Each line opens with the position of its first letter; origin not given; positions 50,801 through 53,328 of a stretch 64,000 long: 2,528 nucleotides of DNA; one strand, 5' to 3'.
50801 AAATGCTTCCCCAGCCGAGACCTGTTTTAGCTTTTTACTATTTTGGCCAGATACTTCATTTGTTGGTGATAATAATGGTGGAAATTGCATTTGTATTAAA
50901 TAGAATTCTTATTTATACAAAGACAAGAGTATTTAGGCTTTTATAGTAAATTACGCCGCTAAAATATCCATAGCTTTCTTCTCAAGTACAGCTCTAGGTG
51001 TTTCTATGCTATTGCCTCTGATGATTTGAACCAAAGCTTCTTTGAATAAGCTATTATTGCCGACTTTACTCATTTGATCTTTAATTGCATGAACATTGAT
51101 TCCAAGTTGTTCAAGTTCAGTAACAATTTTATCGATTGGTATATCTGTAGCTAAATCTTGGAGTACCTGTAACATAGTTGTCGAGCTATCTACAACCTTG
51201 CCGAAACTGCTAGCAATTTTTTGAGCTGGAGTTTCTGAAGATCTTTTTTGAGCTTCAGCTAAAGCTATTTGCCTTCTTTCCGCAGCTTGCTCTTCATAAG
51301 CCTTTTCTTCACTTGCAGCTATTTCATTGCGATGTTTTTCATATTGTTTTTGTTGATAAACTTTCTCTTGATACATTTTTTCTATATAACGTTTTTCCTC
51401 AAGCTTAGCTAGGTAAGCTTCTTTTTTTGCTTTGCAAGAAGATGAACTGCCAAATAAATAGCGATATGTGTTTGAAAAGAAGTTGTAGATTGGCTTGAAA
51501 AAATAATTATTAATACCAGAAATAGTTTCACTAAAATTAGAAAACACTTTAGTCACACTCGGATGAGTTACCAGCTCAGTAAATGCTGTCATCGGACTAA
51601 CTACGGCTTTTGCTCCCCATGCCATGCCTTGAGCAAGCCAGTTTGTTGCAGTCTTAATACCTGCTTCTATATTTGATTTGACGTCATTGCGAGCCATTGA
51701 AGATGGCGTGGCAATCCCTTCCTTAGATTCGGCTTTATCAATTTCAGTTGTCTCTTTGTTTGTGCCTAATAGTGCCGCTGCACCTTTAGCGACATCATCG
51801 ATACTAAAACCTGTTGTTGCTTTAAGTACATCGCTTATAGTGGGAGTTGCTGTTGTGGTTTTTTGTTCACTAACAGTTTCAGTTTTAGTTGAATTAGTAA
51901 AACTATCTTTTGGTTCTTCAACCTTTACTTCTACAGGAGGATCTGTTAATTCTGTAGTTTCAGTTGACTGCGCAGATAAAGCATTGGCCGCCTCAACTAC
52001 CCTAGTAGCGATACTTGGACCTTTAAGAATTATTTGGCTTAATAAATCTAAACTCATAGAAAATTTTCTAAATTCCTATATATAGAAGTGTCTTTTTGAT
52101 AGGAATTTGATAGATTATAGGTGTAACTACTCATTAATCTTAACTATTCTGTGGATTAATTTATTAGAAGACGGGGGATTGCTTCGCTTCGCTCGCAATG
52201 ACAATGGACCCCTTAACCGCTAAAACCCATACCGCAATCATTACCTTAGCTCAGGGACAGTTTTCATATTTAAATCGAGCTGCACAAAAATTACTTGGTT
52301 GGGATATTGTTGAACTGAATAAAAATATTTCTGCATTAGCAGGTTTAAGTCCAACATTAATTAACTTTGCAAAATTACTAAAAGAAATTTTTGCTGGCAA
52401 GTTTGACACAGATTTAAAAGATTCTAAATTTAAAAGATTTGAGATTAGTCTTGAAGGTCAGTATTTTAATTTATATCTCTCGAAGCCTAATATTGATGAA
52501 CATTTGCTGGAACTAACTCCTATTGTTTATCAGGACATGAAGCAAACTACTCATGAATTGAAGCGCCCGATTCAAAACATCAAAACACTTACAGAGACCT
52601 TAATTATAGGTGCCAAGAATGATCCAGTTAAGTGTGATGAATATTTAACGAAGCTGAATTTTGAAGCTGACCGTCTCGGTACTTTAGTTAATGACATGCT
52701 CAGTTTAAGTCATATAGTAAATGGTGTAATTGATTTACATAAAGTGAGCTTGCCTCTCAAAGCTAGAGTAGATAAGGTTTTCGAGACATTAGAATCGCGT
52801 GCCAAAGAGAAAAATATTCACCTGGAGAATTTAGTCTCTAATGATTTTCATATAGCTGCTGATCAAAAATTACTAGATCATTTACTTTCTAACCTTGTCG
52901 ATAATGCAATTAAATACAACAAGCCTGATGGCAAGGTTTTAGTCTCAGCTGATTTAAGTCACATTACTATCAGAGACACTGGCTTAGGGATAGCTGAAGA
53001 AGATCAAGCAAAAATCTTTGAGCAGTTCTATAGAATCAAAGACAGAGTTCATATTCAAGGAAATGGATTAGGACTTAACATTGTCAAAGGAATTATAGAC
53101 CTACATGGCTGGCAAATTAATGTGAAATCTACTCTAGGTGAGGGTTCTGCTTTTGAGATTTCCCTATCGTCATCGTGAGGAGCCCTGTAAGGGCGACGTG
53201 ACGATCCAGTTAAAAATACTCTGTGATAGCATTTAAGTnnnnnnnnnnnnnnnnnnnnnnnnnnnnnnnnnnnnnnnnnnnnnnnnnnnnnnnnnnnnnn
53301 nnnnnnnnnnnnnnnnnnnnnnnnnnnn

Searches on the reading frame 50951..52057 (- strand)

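Call 8: search_protein_families(library=pfam, proteins=[window:50951-52057:-], max_evalue=0.001)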
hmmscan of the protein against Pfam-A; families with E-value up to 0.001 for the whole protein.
window:50951-52057:- (368 aa): 1 family
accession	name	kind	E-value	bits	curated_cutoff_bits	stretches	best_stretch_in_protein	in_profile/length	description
PF07015.17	VirC1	-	1.7e-05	24.7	24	1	230-330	48-151/231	VirC1 protein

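Call 110: search_protein_families(library=ncbifam, proteins=[window:50951-52057:-], max_evalue=0.01)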
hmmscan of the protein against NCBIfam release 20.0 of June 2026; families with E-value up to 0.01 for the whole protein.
window:50951-52057:- (368 aa): 1 family
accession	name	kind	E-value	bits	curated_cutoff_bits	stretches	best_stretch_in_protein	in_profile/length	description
NF010423.0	PRK13849.1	equivalog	2.6e-05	23.7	313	1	230-330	48-151/231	conjugal transfer ATPase VirC1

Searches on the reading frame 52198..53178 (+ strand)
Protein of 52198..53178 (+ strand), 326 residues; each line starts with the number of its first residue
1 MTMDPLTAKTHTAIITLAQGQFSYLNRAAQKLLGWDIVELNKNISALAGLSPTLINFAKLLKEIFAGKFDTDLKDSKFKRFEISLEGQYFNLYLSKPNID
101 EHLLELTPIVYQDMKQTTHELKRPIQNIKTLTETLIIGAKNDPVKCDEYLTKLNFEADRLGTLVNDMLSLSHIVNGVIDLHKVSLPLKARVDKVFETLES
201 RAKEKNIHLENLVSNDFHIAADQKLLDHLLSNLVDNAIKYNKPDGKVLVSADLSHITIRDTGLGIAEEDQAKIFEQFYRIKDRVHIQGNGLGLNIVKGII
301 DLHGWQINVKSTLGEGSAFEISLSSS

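Call 63: search_protein_families(library=pfam, proteins=[window:52198-53178:+], max_evalue=0.01)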
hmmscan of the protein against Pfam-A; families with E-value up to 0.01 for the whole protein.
window:52198-53178:+ (326 aa): 3 families
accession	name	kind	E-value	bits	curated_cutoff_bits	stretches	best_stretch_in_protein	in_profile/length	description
PF02518.31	HATPase_c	-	7.5e-25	88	26.4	1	222-323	2-107/111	Histidine kinase-, DNA gyrase B-, and HSP90-like ATPase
PF00512.31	HisKA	-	1.4e-07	31.9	26.9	1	118-174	10-64/66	His Kinase A (phospho-acceptor) domain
PF00989.32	PAS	-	0.0027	18.2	22.6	1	11-40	11-41/113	PAS fold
